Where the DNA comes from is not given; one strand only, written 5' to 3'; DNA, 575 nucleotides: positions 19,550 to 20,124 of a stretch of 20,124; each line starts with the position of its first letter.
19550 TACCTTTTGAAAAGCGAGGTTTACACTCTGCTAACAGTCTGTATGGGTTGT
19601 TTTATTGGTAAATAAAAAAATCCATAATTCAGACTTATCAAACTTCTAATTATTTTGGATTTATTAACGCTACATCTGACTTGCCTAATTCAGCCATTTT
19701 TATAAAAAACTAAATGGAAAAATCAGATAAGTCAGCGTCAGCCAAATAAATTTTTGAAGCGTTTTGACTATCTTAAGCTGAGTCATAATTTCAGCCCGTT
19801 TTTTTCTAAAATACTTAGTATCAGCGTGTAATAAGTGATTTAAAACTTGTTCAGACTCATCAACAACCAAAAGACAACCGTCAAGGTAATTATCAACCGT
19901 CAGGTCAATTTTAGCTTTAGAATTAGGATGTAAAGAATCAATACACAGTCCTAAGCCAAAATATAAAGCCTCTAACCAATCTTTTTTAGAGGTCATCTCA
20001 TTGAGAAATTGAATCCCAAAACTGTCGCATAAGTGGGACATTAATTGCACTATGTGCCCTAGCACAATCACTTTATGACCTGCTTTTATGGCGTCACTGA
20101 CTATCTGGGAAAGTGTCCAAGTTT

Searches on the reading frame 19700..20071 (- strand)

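Call 7: search_protein_families(library=pfam, proteins=[window:19700-20071:-], max_evalue=0.01)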
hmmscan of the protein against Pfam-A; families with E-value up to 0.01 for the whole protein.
window:19700-20071:- (123 aa): 1 family
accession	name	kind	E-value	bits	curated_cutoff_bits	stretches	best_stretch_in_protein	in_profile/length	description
PF22175.2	Ogg-HhH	-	0.00055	20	27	1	29-109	13-91/173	8-oxoguanine DNA glycosylase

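Call 8: search_protein_families(library=ncbifam, proteins=[window:19700-20071:-], max_evalue=0.01)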
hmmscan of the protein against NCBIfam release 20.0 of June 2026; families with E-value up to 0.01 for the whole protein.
window:19700-20071:- (123 aa): 1 family
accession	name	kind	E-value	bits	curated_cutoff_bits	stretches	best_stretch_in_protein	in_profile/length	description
NF042913.1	CyRepA1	equivalog_domain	5.2e-16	58.7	200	1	2-100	32-119/595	plasmid replication protein, CyRepA1 family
